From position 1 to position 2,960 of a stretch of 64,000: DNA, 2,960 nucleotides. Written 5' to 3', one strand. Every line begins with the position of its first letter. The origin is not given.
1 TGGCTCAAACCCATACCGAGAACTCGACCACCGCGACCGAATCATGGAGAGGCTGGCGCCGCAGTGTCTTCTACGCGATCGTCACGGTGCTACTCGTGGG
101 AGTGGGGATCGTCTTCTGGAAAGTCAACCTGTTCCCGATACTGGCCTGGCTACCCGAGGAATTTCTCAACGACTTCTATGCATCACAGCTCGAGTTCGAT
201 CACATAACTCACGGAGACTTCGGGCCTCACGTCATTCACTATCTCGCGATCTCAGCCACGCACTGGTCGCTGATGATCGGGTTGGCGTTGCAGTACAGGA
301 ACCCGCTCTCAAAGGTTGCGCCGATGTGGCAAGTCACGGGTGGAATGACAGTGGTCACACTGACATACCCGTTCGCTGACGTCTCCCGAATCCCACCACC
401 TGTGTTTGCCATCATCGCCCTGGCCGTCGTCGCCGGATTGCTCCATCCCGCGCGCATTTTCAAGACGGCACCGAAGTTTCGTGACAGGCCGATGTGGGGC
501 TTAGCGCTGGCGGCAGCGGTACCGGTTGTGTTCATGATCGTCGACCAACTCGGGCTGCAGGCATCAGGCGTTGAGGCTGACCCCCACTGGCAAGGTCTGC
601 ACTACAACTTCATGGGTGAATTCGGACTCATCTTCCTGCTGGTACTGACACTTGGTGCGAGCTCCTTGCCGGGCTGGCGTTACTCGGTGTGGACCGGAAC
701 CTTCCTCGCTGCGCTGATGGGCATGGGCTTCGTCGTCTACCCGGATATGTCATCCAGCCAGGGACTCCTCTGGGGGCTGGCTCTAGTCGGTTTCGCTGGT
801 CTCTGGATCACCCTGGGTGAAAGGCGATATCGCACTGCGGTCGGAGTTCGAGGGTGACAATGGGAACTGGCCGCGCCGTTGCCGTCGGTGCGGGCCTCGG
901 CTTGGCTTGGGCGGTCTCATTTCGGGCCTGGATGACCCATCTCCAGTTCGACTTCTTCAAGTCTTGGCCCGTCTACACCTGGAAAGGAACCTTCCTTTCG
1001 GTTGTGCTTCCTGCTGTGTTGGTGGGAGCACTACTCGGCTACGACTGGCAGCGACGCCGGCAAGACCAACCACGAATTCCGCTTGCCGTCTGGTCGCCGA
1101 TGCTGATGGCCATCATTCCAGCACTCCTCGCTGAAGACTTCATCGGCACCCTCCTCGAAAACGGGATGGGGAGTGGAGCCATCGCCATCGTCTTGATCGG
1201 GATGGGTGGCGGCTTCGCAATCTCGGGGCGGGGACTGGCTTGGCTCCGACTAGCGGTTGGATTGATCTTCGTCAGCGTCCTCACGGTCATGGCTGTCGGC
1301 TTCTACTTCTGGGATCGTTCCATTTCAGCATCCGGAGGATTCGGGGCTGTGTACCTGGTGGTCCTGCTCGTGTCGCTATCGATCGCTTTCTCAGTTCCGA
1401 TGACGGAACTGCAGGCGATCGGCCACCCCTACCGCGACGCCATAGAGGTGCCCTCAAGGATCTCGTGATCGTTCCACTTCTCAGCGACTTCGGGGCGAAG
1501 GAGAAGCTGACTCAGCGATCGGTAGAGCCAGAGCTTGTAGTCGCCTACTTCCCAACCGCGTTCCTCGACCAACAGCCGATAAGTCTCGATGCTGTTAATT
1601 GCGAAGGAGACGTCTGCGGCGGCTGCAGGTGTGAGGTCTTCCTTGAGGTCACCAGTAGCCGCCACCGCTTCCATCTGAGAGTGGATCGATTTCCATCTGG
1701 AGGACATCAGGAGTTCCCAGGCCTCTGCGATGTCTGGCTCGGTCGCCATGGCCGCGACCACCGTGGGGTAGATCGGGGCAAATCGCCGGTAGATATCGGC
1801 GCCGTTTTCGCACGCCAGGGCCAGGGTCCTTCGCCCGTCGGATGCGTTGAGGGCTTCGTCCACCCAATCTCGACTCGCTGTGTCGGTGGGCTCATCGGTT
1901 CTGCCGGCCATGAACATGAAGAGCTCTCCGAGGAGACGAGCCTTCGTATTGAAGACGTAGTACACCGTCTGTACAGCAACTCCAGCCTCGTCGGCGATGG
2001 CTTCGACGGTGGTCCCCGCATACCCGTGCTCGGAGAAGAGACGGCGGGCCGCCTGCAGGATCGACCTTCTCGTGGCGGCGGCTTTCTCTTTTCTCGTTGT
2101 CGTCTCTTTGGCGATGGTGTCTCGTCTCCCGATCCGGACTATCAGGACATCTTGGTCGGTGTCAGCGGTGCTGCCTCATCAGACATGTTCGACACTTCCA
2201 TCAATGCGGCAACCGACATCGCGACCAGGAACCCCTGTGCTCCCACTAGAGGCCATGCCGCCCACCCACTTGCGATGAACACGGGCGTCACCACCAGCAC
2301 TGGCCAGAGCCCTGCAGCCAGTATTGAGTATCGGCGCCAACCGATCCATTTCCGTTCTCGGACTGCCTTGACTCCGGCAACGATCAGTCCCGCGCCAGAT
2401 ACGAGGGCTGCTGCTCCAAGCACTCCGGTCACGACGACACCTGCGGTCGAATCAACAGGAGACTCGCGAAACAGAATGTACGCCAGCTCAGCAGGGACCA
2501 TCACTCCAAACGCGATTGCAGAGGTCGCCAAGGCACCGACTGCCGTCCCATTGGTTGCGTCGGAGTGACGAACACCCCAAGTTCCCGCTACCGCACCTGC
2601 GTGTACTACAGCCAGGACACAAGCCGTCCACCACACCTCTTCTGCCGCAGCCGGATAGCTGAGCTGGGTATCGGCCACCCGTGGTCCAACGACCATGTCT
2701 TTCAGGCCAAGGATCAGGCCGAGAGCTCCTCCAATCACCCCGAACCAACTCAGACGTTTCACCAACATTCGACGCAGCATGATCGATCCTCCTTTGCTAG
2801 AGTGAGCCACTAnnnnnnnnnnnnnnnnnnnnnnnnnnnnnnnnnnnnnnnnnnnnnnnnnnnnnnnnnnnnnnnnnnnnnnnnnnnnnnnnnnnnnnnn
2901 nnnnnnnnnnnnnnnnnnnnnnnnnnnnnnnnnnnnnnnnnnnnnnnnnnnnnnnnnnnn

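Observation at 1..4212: Duplicated two-gene membrane-protein module (X1-Y1 ... Y2-X2) flanking a TetR regulator and a fifth membrane protein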

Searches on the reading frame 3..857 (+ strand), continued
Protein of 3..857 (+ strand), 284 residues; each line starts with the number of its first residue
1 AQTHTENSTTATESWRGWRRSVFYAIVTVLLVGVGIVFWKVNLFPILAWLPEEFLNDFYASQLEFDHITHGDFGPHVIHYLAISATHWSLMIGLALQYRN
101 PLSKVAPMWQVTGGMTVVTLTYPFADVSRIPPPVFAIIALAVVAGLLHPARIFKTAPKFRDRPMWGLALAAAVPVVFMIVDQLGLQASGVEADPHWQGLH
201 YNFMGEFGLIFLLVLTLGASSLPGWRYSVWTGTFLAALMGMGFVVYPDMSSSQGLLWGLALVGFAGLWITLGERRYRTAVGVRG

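Call 92: search_solved_structures(query=A3, max_evalue=1)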
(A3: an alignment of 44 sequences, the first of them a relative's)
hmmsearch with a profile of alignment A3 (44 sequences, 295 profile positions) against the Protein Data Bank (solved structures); distinct sequences matched with E-value up to 1: 1.
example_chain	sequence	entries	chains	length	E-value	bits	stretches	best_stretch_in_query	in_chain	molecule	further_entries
7ymi_X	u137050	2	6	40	0.3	13.5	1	223-250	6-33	Photosystem II reaction center X protein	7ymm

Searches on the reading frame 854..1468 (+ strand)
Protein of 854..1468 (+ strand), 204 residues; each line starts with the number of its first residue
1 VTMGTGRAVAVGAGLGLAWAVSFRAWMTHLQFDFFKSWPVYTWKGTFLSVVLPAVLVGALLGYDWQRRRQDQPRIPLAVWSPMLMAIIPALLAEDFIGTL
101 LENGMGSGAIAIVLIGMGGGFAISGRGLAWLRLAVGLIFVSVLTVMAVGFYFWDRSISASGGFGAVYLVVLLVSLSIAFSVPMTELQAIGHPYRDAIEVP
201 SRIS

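Call 9: search_protein_families(library=pfam, proteins=[window:854-1468:+], max_evalue=1)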
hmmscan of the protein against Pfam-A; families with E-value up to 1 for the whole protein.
window:854-1468:+ (204 aa): 1 family
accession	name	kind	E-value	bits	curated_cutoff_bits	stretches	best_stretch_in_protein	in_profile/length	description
PF15420.11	Abhydrolase_9_N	-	0.056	13.9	27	1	5-87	17-95/208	Alpha/beta-hydrolase family N-terminus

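Call 12: search_protein_families(library=ncbifam, proteins=[window:854-1468:+], max_evalue=1)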
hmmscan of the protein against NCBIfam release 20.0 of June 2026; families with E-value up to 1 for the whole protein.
window:854-1468:+ (204 aa): 1 family
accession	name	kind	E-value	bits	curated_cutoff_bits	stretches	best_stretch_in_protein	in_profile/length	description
NF000780.0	PRK00052.4-1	equivalog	0.053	12.7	547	1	13-62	103-149/327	prolipoprotein diacylglyceryl transferase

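Call 78: search_protein_families(library=padloc, proteins=[window:860-1468:+], max_evalue=0.01)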
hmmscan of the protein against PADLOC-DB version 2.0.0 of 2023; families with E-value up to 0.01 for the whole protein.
window:860-1468:+ (202 aa): 0 families

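Call 79: search_protein_families(library=phrogs, proteins=[window:860-1468:+], max_evalue=0.01)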
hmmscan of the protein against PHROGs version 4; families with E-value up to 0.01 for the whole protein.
window:860-1468:+ (202 aa): 0 families

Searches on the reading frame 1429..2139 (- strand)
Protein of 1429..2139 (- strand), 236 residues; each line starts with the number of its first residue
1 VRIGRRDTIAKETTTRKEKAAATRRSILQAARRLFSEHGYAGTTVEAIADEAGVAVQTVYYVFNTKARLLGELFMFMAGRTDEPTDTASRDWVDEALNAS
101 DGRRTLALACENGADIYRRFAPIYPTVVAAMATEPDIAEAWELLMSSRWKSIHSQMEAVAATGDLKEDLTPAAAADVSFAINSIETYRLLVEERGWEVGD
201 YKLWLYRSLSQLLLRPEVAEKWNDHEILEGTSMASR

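Call 9: search_protein_families(library=pfam, proteins=[window:1429-2139:-], max_evalue=1)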
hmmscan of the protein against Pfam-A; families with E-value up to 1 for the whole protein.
window:1429-2139:- (236 aa): 10 families
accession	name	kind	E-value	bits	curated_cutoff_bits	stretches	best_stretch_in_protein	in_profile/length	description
PF00440.29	TetR_N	-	1.1e-16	60.8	24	1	27-73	1-47/47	Bacterial regulatory proteins, tetR family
PF12840.13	HTH_20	-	0.00036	20.9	27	1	22-61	4-37/51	Helix-turn-helix domain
PF02796.21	HTH_7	-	0.00071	20.1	23.8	1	41-65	20-44/45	Helix-turn-helix domain of resolvase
PF16859.10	TetR_C_11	-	0.0018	19.1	32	1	118-182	23-90/113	Tetracyclin repressor-like, C-terminal domain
PF03730.19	Ku_C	-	0.04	14.9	23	0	204-235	14-45/90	Ku70/Ku80 C-terminal arm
PF06757.18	Ins_allergen_rp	-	0.076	13.3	23.2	1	126-187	21-81/174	Insect allergen related repeat, nitrile-specifier detoxification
PF14246.11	TetR_C_7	-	0.085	13.3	22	1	120-186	19-86/119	AefR-like transcriptional repressor, C-terminal domain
PF00356.27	LacI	-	0.15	12.3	27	1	47-66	4-23/46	Bacterial regulatory proteins, lacI family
PF23117.1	DpnD_N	-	0.16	12.7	27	1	188-220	58-91/93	DpnD N-terminal domain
PF25505.1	ARM_CPL3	-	0.19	12.1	26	1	25-66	28-67/122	CPL3 ARM repeat domain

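Call 12: search_protein_families(library=ncbifam, proteins=[window:1429-2139:-], max_evalue=1)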
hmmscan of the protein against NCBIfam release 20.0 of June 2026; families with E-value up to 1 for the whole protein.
window:1429-2139:- (236 aa): 25 families
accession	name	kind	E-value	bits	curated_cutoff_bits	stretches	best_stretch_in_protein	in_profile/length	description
NF007949.0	PRK10668.1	equivalog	7.8e-11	41.9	271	1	16-82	5-71/216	multidrug efflux transporter transcriptional repressor AcrR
NF041196.1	ScbR_bind_reg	equivalog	8.6e-11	42.4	150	1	18-73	2-57/191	ScbR family autoregulator-binding transcription factor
NF037937.1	septum_RefZ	equivalog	3.7e-10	40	180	1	25-75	2-52/195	forespore capture DNA-binding protein RefZ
NF007430.0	PRK09975.1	equivalog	3e-09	36.3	274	1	16-97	5-86/220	acrEF/envCD operon transcriptional regulator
TIGR03968.1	mycofact_TetR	equivalog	6.8e-09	35.6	224.9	1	18-70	5-57/190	mycofactocin system transcriptional regulator MftR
NF050111.1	TransRegSACE7040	equivalog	1.1e-08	35.3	250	1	24-78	3-57/186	SACE_7040 family transcriptional regulator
NF011572.0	PRK14996.1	equivalog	1.8e-08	34.5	144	1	23-168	9-145/192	TetR family transcriptional regulator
NF051852.1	efflux_TF_MtrR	exception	3.8e-08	33.4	280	1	17-78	5-66/205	multidrug efflux system transcriptional repressor MtrR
NF011584.0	PRK15008.1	equivalog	4e-08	33.4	230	1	10-69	6-65/212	HTH-type transcriptional regulator RutR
TIGR03613.1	RutR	equivalog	5.1e-07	29.8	368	1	16-69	2-55/202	pyrimidine utilization regulatory protein R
NF053878.1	FATransRegFadRBac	equivalog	5.1e-07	29.7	200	1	25-75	6-56/190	fatty acid metabolism transcriptional regulator FadR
NF053516.1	TranRepPrsAVib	equivalog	5.2e-07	29.7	300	1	20-70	4-54/208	TetR family transcriptional repressor PsrA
NF053731.1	TransRegFasRMycb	equivalog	5e-06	26.5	330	1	22-69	11-58/199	HTH-type transcriptional activator FasR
NF033703.1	transcr_KstR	equivalog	7e-06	25.7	280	1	23-71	8-56/185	cholesterol catabolism transcriptional regulator KstR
TIGR03384.1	betaine_BetI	equivalog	8.7e-06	25.5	201.3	1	22-72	8-58/189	choline-binding transcriptional repressor BetI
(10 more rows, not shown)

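Call 94: search_solved_structures(query=window:1429-2139:-, max_evalue=0.00001)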
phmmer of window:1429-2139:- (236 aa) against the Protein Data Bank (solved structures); distinct sequences matched with E-value up to 0.00001: 30.
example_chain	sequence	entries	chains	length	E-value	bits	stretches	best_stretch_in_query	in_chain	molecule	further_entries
2gen_A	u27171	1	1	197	1.2e-08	38.2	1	23-79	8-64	probable transcriptional regulator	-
2xdn_A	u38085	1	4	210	1.5e-08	37.8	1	16-216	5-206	HTH-TYPE TRANSCRIPTIONAL REGULATOR TTGR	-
5e57_A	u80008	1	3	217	1.7e-08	37.7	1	22-88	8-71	Transcription regulator AmtR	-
3bhq_A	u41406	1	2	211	1.7e-08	37.7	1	19-107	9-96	Transcriptional regulator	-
3c07_A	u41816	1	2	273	2.4e-08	37.2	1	18-74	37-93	Putative tetR-family transcriptional regulator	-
2uxh_A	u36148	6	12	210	6.1e-08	35.9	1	16-216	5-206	HTH-TYPE TRANSCRIPTIONAL REGULATOR TTGR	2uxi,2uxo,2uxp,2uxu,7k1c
8v90_A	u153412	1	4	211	7.7e-08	35.5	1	16-216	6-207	HTH-type transcriptional regulator TtgR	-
8wrf_A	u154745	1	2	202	9.2e-08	35.3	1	22-73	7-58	Probable transcriptional regulator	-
7k1a_A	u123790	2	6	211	1.9e-07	34.3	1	16-83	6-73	HTH-type transcriptional regulator TtgR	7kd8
3he0_A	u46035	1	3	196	3.3e-07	33.5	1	20-83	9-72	Transcriptional regulator, TetR family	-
3cwr_A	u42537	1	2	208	5.6e-07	32.7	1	21-124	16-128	Transcriptional regulator, TetR family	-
8ke8_A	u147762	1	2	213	5.9e-07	32.6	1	18-127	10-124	NalC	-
3ppb_A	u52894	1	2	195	8.6e-07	32.1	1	22-76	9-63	putative tetR family transcription regulator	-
2fx0_A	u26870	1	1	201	8.9e-07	32.1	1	22-76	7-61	hemolysin II regulatory protein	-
3crj_A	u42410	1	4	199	9.7e-07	31.9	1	25-80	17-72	Transcription regulator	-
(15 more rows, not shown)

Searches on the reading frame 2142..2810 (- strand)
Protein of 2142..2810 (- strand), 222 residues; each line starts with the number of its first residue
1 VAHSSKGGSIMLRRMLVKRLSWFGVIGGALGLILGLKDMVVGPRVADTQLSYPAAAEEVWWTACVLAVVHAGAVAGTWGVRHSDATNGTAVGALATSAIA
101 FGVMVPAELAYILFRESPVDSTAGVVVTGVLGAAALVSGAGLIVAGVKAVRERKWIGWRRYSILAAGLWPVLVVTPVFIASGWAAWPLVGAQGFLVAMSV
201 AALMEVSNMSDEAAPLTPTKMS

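Call 9: search_protein_families(library=pfam, proteins=[window:2142-2810:-], max_evalue=1)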
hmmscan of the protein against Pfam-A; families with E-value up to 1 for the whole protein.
window:2142-2810:- (222 aa): 0 families

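Call 12: search_protein_families(library=ncbifam, proteins=[window:2142-2810:-], max_evalue=1)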
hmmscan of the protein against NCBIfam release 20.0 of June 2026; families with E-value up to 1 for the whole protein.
window:2142-2810:- (222 aa): 0 families

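Call 78: search_protein_families(library=padloc, proteins=[window:2142-2780:-], max_evalue=0.01)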
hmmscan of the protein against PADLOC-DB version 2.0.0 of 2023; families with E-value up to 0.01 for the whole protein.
window:2142-2780:- (212 aa): 0 families

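Call 79: search_protein_families(library=phrogs, proteins=[window:2142-2780:-], max_evalue=0.01)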
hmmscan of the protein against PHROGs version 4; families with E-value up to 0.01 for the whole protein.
window:2142-2780:- (212 aa): 0 families
